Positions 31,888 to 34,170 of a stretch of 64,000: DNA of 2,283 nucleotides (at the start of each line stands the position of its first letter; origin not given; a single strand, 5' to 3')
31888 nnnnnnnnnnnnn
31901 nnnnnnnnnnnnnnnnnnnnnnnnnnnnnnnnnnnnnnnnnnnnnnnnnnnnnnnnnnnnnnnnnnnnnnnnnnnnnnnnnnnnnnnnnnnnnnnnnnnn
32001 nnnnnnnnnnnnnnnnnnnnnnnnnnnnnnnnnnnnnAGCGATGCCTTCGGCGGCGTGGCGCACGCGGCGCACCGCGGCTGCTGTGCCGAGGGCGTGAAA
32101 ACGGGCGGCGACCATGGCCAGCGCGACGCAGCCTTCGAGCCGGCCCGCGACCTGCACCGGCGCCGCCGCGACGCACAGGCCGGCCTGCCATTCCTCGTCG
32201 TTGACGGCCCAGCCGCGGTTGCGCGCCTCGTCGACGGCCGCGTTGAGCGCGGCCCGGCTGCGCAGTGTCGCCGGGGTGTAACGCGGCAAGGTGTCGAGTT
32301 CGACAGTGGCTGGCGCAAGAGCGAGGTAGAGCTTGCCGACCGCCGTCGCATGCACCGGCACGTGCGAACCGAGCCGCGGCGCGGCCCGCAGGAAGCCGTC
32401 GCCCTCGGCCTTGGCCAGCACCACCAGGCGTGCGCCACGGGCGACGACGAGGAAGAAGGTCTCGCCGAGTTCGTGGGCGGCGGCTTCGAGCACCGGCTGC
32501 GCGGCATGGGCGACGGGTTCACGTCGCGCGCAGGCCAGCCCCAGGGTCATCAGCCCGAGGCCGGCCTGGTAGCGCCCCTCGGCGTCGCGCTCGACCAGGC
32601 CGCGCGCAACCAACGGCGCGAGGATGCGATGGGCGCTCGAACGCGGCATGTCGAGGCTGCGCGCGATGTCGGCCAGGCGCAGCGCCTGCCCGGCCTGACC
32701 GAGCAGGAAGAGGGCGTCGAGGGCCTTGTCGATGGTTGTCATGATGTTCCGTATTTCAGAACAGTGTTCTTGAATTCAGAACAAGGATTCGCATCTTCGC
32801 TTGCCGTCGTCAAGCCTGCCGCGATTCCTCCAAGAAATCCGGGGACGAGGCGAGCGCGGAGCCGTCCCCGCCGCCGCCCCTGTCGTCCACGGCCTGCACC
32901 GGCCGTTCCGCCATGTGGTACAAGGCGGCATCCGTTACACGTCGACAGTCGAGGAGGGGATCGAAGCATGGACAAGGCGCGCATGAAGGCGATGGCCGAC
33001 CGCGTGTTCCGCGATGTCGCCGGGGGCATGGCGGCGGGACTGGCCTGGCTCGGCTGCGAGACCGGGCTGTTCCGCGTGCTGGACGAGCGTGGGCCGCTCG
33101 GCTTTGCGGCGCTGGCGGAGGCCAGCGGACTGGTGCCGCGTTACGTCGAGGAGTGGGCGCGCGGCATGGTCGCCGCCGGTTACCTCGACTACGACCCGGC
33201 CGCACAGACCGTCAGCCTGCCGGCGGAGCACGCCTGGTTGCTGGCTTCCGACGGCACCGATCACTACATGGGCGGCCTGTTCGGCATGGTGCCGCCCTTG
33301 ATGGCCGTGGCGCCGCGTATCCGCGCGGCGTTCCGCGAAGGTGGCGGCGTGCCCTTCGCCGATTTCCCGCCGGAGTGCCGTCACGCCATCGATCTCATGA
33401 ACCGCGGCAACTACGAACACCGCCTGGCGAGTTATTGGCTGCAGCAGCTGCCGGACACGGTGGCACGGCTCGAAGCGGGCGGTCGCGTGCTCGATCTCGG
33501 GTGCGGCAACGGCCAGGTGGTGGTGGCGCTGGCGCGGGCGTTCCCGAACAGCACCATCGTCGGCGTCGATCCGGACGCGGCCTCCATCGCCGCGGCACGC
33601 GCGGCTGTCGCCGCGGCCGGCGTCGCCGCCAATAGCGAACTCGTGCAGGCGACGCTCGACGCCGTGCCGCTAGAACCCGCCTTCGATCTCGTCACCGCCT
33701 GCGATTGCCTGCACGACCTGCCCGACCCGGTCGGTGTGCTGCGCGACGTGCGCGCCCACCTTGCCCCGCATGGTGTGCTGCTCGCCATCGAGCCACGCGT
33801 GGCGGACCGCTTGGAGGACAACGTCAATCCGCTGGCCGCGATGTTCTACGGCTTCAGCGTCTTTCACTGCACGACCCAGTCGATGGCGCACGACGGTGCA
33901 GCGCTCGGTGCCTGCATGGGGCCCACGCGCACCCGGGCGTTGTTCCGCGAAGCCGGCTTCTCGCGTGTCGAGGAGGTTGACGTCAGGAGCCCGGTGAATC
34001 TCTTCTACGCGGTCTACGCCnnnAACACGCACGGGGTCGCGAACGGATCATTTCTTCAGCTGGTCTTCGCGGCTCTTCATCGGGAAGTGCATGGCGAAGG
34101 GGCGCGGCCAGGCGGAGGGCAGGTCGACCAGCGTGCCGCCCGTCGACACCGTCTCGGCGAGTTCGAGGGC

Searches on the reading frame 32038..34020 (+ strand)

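Call 33: search_protein_families(library=pfam, proteins=[window:32038-34020:+], max_evalue=0.0001)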
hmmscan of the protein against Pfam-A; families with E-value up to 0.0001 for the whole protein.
window:32038-34020:+ (661 aa): 12 families
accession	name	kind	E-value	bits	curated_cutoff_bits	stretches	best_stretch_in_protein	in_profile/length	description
PF08242.18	Methyltransf_12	-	9.3e-20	71.6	30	1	485-581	1-98/98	Methyltransferase domain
PF13489.12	Methyltransf_23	-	2.4e-18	66.9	27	1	459-593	1-126/164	Methyltransferase domain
PF13649.12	Methyltransf_25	-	3.3e-18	66.6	27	1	484-579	1-97/97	Methyltransferase domain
PF13847.12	Methyltransf_31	-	9.7e-18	64.7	27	1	479-601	2-127/145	Methyltransferase domain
PF08241.18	Methyltransf_11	-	1.4e-16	61.4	21.2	1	485-582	1-94/95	Methyltransferase domain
PF21320.3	HTH_65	-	1.9e-13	50.8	24.1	1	337-402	8-73/75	Rv2258c-like winged HTH domain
PF05175.20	MTS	-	4.6e-09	36.6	23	1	474-552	30-102/170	Methyltransferase small domain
PF01209.24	Ubie_methyltran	-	2.4e-07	30.8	20.1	1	466-585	34-153/233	ubiE/COQ5 methyltransferase family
PF24675.1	NpmA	-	7.4e-06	25.8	60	1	483-544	26-90/214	16S rRNA (adenine(1408)-N(1))-methyltransferase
PF08003.17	Methyltransf_9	-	1e-05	25.2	23.8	1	475-582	111-216/315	Protein of unknown function (DUF1698)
PF02390.23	Methyltransf_4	-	2.7e-05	24.2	24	1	484-529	5-50/173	Putative methyltransferase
PF06325.19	PrmA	-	8.1e-05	22.7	22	0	474-554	158-232/296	Ribosomal protein L11 methyltransferase (PrmA)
